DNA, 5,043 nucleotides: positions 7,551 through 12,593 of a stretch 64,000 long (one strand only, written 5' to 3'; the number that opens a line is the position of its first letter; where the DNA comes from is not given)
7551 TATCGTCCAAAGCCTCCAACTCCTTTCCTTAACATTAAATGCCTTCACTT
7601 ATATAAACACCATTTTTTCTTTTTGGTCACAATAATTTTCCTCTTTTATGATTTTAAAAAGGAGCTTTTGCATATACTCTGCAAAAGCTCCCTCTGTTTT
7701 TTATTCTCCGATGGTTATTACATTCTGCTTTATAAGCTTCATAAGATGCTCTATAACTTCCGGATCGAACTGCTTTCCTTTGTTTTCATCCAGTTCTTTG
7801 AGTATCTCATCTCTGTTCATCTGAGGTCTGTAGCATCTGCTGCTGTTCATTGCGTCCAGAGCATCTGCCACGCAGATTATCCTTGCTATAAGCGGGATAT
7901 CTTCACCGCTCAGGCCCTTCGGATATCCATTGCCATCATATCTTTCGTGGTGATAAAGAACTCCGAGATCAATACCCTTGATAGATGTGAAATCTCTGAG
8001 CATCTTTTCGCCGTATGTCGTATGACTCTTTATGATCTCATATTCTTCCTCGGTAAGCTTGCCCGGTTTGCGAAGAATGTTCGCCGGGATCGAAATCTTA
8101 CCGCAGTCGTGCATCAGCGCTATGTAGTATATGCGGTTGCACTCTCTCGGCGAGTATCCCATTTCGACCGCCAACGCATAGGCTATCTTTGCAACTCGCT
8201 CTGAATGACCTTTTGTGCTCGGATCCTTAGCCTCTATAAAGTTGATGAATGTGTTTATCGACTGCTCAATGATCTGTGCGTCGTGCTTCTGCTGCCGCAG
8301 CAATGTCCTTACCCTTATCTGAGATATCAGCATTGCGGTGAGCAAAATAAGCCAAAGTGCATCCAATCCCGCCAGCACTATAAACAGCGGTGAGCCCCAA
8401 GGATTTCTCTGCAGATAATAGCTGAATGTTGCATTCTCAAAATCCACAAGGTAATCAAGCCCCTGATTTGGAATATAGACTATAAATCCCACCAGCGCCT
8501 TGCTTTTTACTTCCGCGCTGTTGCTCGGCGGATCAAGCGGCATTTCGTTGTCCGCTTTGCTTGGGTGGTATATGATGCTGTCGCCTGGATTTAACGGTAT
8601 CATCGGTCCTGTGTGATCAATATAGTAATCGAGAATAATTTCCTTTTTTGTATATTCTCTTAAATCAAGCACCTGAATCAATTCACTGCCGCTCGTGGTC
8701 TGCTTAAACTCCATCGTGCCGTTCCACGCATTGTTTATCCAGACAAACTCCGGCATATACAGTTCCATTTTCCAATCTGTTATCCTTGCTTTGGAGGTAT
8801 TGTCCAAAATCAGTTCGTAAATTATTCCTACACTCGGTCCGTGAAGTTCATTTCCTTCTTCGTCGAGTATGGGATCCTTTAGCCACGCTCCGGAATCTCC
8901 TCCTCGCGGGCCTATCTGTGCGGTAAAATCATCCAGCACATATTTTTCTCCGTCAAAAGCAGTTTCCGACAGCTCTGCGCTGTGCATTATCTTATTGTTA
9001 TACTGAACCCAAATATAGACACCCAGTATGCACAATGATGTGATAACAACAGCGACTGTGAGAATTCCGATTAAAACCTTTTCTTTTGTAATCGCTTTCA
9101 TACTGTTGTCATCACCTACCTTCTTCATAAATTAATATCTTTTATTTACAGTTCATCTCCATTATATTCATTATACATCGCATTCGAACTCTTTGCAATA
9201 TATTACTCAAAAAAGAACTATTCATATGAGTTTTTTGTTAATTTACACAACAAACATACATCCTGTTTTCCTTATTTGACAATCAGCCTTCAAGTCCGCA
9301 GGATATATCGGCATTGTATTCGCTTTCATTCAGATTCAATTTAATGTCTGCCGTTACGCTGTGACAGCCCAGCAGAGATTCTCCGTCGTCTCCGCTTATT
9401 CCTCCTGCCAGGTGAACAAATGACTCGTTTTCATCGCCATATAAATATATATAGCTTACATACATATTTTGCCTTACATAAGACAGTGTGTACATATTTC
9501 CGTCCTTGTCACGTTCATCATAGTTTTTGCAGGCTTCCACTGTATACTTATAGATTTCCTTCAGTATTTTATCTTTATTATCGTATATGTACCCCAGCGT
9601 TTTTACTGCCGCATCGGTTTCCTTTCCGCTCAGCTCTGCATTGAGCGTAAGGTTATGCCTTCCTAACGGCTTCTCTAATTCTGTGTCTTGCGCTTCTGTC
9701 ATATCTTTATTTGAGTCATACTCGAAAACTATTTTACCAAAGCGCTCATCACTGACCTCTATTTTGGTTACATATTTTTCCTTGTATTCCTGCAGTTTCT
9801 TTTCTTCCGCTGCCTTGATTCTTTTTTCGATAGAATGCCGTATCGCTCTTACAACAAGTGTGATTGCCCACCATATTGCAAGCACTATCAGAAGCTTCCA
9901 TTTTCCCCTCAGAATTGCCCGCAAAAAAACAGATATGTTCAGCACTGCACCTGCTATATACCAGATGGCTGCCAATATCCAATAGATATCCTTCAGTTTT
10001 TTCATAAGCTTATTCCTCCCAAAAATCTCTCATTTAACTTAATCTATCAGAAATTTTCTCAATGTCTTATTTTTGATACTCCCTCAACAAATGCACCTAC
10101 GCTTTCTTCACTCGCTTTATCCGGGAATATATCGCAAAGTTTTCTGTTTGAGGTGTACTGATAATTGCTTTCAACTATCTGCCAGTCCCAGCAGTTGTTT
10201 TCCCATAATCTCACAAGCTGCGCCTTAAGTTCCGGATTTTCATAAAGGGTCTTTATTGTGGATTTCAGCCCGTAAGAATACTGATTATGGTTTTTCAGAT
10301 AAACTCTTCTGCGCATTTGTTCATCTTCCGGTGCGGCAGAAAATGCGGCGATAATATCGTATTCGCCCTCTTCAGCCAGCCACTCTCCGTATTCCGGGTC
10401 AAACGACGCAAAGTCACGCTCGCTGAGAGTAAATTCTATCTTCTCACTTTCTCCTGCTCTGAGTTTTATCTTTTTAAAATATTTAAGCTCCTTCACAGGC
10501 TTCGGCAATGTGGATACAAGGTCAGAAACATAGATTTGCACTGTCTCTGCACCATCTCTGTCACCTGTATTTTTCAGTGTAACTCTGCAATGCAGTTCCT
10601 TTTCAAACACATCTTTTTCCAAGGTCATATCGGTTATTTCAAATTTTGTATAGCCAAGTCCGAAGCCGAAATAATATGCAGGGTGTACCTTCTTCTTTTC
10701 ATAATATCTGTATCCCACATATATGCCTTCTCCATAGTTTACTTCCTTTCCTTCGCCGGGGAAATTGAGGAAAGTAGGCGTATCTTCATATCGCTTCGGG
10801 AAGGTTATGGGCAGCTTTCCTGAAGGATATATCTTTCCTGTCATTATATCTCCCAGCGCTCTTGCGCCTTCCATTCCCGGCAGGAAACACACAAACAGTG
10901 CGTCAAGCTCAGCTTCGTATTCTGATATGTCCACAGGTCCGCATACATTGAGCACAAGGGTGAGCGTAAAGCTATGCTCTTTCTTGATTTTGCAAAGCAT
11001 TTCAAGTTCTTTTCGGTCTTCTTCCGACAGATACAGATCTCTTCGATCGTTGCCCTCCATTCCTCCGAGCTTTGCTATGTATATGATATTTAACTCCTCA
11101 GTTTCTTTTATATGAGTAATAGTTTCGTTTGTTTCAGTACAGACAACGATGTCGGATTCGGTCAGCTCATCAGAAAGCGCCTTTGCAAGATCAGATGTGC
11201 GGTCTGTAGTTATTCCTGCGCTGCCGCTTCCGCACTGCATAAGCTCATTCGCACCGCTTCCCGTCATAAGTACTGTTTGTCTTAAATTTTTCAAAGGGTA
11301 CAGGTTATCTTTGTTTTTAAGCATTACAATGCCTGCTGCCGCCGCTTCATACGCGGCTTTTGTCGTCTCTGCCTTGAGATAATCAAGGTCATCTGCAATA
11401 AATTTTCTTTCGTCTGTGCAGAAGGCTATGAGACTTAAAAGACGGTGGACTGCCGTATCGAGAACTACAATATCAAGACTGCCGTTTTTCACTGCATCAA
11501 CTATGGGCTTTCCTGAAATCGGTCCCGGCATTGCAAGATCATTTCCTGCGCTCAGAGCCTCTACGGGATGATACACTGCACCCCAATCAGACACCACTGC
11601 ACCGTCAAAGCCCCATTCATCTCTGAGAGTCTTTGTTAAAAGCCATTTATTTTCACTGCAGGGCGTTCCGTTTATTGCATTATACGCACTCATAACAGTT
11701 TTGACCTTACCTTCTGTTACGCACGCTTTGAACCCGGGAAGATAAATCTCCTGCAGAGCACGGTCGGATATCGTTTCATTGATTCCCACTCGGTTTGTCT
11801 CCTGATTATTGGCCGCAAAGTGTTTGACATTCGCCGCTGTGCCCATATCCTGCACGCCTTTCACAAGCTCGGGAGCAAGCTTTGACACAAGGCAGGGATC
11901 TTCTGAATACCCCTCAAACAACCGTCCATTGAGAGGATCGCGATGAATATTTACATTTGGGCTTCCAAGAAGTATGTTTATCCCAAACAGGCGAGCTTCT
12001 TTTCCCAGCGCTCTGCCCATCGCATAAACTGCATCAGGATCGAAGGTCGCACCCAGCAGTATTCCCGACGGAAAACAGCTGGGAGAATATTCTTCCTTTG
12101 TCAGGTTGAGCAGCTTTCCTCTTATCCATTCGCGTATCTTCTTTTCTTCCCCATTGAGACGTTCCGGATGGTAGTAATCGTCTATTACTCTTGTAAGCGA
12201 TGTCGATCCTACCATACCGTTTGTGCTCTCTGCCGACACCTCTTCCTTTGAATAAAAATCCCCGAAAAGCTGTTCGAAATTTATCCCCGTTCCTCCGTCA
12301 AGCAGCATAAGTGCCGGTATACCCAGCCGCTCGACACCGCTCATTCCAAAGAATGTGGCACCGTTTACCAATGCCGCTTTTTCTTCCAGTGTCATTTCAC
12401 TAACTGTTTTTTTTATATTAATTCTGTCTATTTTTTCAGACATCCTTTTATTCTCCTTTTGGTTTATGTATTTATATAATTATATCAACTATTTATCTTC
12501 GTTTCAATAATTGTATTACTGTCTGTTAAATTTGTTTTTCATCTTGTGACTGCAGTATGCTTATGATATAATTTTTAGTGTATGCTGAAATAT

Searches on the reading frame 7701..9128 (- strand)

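Call 15: search_protein_families(library=pfam, proteins=[window:7701-9128:-], max_evalue=0.001)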
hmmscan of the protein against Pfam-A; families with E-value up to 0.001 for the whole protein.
window:7701-9128:- (475 aa): 2 families
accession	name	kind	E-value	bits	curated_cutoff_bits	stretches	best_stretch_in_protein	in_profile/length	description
PF13487.12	HD_5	-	5.5e-39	134.1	27.2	1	293-458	2-170/170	HD domain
PF01966.28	HD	-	4.5e-21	75.7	22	1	307-427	3-116/116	HD domain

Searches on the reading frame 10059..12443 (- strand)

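Call 15: search_protein_families(library=pfam, proteins=[window:10059-12443:-], max_evalue=0.001)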
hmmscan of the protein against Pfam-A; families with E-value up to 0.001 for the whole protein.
window:10059-12443:- (794 aa): 3 families
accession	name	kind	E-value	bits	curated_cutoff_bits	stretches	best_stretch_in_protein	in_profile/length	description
PF00933.27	Glyco_hydro_3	-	3.7e-45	155.2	27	1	122-338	83-316/316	Glycosyl hydrolase family 3 N terminal domain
PF01915.27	Glyco_hydro_3_C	-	4.3e-29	102.4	31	1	372-578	1-200/200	Glycosyl hydrolase family 3 C-terminal domain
PF14310.12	Fn3-like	-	8.5e-21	74.3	25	1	633-702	1-70/71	Fibronectin type III-like domain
